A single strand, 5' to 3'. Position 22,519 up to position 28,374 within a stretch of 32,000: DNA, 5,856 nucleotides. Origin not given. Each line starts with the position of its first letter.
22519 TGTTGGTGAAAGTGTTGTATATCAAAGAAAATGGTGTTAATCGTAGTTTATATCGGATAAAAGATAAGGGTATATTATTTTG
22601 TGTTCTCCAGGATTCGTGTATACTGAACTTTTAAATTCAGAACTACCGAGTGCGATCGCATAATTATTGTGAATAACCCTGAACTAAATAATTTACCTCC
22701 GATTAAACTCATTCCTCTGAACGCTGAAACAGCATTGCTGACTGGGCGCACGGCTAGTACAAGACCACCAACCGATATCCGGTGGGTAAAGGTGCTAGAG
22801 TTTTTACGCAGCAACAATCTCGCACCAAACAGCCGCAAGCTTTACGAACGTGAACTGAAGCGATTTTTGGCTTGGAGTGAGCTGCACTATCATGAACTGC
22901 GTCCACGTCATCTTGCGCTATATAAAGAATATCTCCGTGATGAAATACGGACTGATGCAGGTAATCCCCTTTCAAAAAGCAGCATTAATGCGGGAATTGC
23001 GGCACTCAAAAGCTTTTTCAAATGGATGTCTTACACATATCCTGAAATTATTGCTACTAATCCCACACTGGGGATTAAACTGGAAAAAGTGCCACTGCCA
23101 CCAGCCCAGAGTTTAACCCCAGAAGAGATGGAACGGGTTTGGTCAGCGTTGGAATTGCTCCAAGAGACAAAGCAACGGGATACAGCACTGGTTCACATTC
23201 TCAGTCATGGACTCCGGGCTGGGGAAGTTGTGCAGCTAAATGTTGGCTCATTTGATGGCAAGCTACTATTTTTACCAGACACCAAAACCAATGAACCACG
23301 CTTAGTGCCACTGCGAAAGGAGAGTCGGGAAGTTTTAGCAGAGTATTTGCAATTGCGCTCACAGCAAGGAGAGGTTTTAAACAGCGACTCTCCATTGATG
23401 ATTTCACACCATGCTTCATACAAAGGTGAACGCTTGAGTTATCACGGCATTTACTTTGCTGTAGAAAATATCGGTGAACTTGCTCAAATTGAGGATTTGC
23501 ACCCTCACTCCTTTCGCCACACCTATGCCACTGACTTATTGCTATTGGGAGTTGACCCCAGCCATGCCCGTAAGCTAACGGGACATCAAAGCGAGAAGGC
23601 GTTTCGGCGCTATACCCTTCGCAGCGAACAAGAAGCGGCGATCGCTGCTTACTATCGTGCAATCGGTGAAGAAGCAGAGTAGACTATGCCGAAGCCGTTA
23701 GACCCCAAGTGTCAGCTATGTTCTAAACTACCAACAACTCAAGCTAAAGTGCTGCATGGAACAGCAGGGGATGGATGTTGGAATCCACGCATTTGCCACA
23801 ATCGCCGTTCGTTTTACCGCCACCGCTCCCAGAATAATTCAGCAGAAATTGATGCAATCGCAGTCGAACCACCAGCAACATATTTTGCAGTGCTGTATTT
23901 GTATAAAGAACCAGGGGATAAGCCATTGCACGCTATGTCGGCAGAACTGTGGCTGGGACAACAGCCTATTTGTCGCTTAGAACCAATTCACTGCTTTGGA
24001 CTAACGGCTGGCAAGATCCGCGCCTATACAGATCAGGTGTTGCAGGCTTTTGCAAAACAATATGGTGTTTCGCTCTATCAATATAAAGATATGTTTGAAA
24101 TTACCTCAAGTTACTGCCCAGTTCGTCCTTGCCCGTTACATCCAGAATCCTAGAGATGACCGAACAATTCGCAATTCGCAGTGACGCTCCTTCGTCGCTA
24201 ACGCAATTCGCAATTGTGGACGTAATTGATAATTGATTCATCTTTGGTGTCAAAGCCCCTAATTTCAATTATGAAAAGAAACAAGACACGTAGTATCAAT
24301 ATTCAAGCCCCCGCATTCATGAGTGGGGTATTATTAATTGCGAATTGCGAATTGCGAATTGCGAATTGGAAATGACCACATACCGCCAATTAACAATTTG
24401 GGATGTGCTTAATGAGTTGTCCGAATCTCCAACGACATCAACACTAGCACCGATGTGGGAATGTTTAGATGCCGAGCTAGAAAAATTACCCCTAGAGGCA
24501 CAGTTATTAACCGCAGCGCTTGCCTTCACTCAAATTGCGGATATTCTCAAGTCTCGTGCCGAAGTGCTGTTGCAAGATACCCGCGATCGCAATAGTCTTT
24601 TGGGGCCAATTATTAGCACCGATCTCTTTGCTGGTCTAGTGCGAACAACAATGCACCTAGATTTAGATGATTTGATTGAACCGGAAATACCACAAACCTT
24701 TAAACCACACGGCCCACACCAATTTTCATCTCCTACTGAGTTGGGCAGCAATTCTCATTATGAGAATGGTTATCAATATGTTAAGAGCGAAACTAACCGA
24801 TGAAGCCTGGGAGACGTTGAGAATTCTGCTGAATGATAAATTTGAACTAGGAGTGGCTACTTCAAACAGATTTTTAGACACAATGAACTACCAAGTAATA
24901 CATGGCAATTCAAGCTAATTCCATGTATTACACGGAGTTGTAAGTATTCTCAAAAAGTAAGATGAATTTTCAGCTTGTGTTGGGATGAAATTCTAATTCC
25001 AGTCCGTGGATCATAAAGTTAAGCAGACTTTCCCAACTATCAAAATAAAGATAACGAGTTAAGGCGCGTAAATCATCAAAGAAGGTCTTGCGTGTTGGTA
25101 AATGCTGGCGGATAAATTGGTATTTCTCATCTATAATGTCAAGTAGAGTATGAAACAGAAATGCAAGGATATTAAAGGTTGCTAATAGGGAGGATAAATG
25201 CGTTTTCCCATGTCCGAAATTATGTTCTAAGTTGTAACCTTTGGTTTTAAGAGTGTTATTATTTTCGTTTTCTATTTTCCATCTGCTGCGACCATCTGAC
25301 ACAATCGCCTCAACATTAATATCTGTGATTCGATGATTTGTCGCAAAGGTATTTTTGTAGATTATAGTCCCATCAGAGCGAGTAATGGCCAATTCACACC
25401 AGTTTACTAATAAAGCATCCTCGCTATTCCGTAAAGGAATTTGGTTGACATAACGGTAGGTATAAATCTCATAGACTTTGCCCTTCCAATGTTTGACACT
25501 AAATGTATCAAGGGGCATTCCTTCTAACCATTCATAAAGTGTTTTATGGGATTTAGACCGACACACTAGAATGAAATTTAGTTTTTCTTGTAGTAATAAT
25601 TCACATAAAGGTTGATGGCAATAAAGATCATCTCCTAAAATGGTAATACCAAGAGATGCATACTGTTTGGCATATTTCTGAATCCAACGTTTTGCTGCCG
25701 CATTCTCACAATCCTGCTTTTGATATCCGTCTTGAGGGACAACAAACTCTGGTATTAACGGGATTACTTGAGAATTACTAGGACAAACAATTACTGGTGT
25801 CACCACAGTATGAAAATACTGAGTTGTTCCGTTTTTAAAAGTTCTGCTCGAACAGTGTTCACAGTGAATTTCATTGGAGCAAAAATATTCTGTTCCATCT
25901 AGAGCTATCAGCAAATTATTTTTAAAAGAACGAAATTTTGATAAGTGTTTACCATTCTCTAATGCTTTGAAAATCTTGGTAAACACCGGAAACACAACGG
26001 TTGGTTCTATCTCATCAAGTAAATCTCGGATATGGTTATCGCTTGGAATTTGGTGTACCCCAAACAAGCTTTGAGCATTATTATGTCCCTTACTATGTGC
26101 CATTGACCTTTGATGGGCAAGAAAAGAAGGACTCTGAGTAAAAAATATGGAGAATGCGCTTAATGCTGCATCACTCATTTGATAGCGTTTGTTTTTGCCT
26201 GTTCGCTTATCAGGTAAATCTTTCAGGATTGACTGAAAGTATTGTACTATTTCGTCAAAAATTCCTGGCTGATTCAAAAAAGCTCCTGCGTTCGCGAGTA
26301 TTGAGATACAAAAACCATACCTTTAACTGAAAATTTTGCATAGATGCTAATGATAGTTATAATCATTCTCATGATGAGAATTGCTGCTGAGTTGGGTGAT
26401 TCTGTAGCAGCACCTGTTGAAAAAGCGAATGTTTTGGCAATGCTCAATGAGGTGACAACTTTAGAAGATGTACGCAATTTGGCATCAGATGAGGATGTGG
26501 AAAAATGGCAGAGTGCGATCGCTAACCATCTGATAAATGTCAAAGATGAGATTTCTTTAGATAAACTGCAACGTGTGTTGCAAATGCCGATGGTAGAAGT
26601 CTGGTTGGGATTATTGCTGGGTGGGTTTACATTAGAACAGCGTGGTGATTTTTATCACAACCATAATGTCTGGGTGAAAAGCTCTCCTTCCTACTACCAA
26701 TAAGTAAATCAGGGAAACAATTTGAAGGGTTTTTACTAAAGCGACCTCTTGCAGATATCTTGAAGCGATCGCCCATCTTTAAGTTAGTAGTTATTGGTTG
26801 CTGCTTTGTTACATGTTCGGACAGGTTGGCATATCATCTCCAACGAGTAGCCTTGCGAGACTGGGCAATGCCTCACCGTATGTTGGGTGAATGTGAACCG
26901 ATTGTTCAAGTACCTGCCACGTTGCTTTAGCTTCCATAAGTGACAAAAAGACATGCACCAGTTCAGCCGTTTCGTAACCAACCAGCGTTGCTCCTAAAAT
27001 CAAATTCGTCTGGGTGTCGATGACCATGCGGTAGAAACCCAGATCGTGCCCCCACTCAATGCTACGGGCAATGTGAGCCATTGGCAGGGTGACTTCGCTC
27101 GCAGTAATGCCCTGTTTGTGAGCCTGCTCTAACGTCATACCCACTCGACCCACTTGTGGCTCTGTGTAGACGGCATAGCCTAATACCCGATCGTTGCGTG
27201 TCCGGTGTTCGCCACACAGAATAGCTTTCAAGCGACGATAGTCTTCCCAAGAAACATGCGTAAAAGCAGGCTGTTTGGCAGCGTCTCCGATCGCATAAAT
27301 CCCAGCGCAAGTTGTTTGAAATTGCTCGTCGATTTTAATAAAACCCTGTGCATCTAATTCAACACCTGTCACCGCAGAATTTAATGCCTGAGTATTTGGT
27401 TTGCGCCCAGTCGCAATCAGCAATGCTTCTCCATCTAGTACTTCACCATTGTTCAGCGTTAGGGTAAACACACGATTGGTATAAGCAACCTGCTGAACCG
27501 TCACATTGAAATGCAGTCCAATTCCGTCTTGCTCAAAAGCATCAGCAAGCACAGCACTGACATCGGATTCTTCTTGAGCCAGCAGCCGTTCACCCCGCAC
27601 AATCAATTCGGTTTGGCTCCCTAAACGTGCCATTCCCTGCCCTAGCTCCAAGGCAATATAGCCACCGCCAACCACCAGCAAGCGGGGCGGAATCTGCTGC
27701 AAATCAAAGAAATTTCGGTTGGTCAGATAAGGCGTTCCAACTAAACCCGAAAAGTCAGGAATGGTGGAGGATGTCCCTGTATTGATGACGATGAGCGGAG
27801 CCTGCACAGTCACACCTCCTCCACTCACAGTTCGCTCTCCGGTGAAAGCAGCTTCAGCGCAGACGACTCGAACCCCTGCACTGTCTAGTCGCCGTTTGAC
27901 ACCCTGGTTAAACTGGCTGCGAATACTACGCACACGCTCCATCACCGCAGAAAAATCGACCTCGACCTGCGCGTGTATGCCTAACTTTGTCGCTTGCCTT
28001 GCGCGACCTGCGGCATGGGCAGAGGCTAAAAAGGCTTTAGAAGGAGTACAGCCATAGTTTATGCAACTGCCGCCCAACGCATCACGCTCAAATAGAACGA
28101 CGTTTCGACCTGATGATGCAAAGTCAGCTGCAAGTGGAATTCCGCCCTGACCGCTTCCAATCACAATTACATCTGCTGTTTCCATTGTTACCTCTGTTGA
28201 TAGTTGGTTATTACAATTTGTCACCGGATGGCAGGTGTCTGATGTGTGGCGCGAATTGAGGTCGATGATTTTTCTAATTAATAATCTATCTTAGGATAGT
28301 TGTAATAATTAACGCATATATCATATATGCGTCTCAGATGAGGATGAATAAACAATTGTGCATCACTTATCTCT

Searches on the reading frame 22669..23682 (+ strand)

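Call 6: search_protein_families(library=pfam, proteins=[window:22669-23682:+])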
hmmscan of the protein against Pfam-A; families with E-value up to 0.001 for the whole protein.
window:22669-23682:+ (337 aa): 3 families
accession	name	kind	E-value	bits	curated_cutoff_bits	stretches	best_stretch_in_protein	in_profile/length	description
PF00589.27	Phage_integrase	-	1e-24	87.7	27.1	1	148-319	2-169/172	Phage integrase family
PF13495.12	Phage_int_SAM_4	-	1.2e-08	35.7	27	1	41-121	4-79/85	Phage integrase, N-terminal SAM-like domain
PF02899.23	Phage_int_SAM_1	-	3.2e-06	27.8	22.3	1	46-119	8-78/83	Phage integrase, N-terminal SAM-like domain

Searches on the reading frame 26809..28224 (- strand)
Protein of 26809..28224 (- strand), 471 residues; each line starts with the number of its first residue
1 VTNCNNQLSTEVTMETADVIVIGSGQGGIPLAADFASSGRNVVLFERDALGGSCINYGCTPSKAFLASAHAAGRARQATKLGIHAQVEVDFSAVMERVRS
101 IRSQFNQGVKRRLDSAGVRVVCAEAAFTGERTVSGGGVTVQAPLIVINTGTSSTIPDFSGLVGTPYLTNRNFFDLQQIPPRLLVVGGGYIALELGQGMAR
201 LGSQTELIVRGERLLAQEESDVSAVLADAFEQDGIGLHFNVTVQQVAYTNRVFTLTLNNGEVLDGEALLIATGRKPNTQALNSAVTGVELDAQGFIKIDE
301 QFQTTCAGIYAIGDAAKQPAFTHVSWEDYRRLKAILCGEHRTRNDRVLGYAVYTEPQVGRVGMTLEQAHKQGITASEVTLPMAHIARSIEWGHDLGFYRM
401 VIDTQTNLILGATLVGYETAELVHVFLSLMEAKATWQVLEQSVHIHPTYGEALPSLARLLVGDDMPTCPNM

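Call 6: search_protein_families(library=pfam, proteins=[window:26809-28224:-])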
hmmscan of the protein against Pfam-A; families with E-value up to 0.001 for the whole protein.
window:26809-28224:- (471 aa): 7 families
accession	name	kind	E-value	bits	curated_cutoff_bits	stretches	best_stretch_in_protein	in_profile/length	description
PF07992.20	Pyr_redox_2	-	6.2e-59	200.2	26.1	1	18-326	2-288/291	Pyridine nucleotide-disulphide oxidoreductase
PF02852.28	Pyr_redox_dim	-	1.6e-23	83.4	25.3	1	351-454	4-107/110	Pyridine nucleotide-disulphide oxidoreductase, dimerisation domain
PF00070.33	Pyr_redox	-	4.1e-19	69.3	22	1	181-251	1-71/82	Pyridine nucleotide-disulphide oxidoreductase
PF13738.12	Pyr_redox_3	-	2.3e-14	53.8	30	1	20-313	1-305/305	Pyridine nucleotide-disulphide oxidoreductase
PF03486.20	HI0933_like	-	3.7e-07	30.3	50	0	218-300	107-189/244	HI0933-like protein Rossmann domain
PF13434.12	Lys_Orn_oxgnase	-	3.2e-05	23.7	21.3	0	132-222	138-233/339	L-lysine 6-monooxygenase/L-ornithine 5-monooxygenase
PF01134.28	GIDA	-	0.00068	19.2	22.1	1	18-151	1-150/391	Glucose inhibited division protein A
